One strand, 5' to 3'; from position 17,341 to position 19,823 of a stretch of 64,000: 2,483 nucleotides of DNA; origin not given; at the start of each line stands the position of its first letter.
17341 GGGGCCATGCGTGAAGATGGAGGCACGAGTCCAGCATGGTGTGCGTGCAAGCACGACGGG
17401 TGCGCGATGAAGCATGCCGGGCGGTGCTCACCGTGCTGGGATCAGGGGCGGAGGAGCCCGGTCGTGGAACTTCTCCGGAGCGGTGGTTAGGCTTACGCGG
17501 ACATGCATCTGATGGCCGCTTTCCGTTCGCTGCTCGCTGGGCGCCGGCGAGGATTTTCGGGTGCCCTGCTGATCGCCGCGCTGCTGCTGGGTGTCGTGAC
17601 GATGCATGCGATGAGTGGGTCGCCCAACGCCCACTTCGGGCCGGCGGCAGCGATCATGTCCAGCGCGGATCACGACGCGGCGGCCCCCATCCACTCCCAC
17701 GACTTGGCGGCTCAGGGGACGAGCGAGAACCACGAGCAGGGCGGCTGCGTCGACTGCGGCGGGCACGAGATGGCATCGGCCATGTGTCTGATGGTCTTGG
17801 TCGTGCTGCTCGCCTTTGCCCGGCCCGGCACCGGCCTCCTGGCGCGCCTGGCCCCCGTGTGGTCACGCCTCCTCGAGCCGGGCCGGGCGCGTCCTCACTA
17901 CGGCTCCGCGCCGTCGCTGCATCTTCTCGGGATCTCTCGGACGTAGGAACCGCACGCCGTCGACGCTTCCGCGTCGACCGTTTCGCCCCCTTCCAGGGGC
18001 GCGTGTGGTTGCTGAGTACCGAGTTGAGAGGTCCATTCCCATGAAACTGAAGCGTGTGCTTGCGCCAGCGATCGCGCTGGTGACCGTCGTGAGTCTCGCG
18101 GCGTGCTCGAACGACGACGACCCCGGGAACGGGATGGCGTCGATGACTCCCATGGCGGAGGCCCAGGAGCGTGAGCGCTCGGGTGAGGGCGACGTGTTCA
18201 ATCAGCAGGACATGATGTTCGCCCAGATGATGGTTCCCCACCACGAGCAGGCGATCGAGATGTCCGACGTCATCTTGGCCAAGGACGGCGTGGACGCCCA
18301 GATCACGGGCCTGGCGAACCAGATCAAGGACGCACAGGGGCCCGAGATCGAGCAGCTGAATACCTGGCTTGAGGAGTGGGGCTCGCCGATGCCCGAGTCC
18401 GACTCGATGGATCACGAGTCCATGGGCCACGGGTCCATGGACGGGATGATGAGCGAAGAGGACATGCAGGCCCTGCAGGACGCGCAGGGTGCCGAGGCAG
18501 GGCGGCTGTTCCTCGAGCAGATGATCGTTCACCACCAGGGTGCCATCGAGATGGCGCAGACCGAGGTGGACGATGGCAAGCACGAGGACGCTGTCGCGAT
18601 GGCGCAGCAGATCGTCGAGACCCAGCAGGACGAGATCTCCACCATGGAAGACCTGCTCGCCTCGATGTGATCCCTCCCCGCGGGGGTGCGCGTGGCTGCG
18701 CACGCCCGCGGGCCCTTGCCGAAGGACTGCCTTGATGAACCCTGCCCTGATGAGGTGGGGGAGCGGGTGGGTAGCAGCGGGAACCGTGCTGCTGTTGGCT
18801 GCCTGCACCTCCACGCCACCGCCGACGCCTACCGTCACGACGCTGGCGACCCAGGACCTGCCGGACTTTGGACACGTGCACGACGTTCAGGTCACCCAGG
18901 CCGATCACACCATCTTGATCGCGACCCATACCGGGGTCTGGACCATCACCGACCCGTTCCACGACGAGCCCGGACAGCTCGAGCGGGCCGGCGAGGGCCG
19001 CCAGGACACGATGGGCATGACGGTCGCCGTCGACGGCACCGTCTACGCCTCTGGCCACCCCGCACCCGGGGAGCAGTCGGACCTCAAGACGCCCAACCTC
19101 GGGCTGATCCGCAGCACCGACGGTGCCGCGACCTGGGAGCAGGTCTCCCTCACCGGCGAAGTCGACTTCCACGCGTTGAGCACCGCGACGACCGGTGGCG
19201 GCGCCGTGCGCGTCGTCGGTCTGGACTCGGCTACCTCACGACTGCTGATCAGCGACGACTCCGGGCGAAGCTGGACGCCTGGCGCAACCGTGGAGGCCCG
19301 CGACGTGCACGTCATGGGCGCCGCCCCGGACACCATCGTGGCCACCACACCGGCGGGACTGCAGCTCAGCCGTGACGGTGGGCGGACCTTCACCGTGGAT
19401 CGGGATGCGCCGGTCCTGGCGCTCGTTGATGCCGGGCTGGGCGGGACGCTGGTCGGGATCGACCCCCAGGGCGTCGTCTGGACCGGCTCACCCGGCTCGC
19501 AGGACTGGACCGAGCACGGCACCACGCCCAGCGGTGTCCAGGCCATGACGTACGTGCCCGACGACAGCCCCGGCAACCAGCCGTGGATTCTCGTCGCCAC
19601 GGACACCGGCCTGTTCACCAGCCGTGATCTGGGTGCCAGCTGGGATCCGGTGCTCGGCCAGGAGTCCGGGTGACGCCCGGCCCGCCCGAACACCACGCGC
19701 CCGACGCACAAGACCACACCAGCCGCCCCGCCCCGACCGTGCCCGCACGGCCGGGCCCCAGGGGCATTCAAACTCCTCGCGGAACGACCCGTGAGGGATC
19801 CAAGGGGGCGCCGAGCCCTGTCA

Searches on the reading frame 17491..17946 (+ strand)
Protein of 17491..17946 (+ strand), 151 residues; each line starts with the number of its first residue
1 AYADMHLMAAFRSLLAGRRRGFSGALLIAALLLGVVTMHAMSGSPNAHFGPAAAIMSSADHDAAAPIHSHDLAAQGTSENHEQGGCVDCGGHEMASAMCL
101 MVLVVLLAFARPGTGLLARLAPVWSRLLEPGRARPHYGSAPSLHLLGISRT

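Call 79: search_protein_families(library=pfam, proteins=[window:17491-17946:+], max_evalue=0.0001)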
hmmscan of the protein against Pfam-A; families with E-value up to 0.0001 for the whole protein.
window:17491-17946:+ (151 aa): 1 family
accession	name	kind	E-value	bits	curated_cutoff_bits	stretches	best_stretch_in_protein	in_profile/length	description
PF19650.4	DUF6153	-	2.5e-05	25.5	27.7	1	29-151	2-116/116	Family of unknown function (DUF6153)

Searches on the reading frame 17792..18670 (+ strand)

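Call 79: search_protein_families(library=pfam, proteins=[window:17792-18670:+], max_evalue=0.0001)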
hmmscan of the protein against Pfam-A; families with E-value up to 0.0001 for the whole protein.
window:17792-18670:+ (292 aa): 2 families
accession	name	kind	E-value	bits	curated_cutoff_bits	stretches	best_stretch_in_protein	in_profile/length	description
PF03713.19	DUF305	-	5.8e-48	163.2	27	1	140-289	1-151/151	Domain of unknown function (DUF305)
PF13628.12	DUF4142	-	3.2e-07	31.1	27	0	221-287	71-137/138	Domain of unknown function (DUF4142)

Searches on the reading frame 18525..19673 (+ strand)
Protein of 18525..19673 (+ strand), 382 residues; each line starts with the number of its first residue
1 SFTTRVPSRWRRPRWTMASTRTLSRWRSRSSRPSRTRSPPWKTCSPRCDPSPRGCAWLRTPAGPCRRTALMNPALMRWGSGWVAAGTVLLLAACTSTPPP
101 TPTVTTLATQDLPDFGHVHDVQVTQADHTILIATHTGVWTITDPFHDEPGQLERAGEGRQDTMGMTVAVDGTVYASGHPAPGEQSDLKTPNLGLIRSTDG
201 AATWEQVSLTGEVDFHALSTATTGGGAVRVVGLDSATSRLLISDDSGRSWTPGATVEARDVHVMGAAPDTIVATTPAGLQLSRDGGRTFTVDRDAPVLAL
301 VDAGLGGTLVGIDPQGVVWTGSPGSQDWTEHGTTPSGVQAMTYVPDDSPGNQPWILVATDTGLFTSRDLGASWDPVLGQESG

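Call 79: search_protein_families(library=pfam, proteins=[window:18525-19673:+], max_evalue=0.0001)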
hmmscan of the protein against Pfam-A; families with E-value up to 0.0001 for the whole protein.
window:18525-19673:+ (382 aa): 1 family
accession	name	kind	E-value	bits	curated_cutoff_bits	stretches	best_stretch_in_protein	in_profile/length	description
PF02012.26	BNR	-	2.6e-05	24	27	0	242-251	2-11/12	BNR/Asp-box repeat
